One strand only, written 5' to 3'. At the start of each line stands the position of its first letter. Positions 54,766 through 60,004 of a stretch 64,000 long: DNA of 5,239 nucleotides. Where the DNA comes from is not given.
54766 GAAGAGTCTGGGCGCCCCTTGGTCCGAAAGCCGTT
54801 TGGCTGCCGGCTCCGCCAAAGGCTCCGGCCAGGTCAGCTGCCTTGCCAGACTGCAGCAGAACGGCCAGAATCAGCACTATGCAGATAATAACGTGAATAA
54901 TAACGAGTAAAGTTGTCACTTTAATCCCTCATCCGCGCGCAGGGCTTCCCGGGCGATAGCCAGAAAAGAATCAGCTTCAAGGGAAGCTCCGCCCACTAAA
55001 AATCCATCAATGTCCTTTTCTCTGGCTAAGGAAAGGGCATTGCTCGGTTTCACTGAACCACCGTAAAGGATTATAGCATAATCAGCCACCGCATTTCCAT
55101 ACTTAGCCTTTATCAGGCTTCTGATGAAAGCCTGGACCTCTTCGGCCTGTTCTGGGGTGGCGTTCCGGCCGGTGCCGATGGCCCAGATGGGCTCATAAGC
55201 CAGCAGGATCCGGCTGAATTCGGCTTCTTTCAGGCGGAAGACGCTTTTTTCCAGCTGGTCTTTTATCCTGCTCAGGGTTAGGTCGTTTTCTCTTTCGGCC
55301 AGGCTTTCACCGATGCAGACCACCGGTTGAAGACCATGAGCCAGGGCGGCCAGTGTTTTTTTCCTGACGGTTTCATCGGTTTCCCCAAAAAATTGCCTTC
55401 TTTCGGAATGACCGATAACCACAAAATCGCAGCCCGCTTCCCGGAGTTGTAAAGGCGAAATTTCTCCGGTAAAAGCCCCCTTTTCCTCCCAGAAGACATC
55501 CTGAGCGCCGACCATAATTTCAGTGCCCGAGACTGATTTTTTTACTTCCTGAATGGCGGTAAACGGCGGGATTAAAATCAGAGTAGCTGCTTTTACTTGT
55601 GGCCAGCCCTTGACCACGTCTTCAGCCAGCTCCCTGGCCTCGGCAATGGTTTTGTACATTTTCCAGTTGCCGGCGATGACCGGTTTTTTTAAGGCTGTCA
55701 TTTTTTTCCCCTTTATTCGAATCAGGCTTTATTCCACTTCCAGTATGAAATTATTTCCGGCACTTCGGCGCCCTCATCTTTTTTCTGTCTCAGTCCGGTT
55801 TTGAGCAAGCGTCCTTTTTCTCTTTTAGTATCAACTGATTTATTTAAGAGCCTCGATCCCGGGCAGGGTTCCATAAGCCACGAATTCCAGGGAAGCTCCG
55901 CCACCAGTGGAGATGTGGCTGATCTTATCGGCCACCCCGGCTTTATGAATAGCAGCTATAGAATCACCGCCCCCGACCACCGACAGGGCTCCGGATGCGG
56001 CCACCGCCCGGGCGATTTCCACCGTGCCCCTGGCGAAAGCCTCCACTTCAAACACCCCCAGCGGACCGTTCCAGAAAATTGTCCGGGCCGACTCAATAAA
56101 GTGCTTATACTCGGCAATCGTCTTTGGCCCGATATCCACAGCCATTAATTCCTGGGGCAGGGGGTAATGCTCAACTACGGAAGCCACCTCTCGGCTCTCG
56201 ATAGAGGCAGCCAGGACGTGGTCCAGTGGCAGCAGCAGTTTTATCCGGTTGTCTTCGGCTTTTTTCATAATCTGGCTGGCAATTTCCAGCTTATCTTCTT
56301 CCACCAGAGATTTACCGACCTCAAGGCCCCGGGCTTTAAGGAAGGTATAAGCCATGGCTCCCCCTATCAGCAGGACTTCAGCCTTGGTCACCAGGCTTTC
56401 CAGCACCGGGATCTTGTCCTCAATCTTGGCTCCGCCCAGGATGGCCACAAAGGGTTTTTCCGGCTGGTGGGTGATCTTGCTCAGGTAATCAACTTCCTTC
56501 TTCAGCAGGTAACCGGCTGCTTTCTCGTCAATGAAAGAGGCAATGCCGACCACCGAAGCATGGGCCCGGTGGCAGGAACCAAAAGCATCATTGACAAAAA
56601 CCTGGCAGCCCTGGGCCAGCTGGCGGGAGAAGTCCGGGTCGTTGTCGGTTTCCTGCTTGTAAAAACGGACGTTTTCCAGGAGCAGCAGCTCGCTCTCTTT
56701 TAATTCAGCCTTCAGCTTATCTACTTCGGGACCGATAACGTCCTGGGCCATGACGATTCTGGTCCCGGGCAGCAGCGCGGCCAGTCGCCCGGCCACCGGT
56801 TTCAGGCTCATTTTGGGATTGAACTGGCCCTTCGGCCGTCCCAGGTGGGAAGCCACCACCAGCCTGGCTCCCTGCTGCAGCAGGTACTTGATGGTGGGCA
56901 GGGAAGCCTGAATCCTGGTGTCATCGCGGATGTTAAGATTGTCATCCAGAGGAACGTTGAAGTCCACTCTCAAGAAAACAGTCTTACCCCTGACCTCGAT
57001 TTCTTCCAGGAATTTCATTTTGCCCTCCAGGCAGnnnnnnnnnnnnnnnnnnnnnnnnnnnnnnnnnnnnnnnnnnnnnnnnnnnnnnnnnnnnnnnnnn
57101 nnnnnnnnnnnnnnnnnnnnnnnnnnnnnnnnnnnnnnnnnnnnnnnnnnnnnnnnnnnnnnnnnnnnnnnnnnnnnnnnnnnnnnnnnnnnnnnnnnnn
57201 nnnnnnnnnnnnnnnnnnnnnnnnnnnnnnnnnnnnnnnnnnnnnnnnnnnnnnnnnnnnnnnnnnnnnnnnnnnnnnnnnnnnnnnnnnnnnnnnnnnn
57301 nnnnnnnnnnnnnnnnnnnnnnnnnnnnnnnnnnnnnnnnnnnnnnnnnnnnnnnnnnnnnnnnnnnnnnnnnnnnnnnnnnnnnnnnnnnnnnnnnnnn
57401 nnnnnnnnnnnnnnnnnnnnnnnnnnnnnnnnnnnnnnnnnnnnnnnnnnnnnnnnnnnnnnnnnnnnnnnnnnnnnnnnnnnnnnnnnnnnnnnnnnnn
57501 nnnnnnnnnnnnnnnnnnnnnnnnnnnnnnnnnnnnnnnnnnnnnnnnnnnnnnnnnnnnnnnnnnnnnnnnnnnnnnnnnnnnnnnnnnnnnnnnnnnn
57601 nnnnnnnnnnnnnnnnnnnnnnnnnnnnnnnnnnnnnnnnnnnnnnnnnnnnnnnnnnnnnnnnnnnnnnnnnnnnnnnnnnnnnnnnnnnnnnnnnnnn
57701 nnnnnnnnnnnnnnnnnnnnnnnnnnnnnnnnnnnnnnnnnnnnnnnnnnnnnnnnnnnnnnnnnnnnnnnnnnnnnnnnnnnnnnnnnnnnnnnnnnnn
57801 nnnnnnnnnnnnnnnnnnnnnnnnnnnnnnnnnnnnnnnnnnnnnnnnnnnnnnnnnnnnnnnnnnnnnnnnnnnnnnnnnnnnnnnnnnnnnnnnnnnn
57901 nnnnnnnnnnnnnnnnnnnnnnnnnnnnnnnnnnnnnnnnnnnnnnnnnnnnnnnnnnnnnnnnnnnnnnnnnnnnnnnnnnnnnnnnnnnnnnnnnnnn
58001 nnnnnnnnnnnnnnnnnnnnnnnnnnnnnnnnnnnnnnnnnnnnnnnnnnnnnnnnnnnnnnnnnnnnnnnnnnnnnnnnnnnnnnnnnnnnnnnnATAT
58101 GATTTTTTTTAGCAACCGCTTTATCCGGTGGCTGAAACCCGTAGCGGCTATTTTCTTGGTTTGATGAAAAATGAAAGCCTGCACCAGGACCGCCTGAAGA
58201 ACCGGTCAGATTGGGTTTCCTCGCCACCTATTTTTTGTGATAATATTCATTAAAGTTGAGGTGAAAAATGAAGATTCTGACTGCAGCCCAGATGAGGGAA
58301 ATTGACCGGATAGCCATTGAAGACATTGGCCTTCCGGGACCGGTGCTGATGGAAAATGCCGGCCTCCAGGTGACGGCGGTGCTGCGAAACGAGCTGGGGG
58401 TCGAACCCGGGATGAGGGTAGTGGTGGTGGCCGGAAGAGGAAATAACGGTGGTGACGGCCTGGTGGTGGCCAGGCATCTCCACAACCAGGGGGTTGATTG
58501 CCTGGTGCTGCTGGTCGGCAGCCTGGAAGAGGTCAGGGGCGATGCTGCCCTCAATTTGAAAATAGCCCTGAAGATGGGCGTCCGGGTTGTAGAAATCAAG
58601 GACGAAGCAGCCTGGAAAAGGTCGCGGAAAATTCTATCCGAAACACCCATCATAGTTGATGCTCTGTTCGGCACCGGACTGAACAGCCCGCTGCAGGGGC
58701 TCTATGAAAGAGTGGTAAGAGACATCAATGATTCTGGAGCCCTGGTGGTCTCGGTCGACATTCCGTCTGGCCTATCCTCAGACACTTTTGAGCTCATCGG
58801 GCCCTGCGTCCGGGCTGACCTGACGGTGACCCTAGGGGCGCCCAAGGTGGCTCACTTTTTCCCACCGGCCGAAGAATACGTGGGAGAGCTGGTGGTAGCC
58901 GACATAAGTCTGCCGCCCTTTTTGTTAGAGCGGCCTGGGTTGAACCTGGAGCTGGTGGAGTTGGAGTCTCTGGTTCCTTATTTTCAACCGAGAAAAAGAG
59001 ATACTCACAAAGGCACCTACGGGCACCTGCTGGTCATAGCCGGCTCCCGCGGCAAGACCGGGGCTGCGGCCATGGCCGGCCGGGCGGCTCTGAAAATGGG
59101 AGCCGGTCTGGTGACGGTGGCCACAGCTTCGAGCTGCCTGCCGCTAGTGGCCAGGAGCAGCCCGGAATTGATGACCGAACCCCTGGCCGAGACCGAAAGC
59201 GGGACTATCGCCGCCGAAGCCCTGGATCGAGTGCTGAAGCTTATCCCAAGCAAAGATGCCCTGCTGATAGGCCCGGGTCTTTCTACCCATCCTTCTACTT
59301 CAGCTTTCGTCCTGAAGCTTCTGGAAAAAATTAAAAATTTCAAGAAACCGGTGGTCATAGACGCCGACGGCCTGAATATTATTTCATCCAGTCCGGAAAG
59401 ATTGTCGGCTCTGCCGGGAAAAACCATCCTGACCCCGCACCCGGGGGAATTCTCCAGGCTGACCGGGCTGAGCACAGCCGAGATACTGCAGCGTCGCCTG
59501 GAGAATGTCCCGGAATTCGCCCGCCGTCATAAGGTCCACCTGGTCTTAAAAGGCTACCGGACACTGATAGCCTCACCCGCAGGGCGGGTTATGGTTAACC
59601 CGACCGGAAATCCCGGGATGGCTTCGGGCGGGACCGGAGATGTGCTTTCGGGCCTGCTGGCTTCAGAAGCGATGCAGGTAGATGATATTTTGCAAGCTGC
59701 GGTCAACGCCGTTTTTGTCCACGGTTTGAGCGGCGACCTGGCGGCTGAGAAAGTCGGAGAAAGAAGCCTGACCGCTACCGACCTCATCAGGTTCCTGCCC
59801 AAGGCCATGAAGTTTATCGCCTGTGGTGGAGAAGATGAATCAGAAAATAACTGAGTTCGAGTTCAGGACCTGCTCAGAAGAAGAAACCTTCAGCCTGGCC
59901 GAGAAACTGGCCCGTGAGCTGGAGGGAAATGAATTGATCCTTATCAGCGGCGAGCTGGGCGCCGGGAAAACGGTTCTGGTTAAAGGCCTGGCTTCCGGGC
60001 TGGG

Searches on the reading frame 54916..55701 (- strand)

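Call 59: search_protein_families(library=pfam, proteins=[window:54916-55701:-], max_evalue=0.00001)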
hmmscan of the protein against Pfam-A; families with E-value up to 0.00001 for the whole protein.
window:54916-55701:- (261 aa): 1 family
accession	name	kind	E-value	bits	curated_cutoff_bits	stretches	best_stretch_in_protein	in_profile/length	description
PF00121.24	TIM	-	1.7e-92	309.8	20.1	1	7-252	1-244/245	Triosephosphate isomerase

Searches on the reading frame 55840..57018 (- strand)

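Call 59: search_protein_families(library=pfam, proteins=[window:55840-57018:-], max_evalue=0.00001)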
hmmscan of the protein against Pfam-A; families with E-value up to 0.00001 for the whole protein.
window:55840-57018:- (392 aa): 1 family
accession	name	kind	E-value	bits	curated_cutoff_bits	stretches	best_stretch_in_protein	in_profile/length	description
PF00162.24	PGK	-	7.4e-153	509.5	27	1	4-380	1-376/379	Phosphoglycerate kinase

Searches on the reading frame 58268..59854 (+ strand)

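Call 59: search_protein_families(library=pfam, proteins=[window:58268-59854:+], max_evalue=0.00001)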
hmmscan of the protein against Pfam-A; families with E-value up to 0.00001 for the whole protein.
window:58268-59854:+ (528 aa): 2 families
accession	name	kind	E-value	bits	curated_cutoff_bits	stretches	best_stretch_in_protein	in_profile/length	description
PF01256.23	Carb_kinase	-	2e-59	201.4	27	1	254-511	1-241/242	NAD(P)H-hydrate dehydratase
PF03853.21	YjeF_N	-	1.1e-50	172.4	24.9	1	26-194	3-168/169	YjeF-related protein N-terminus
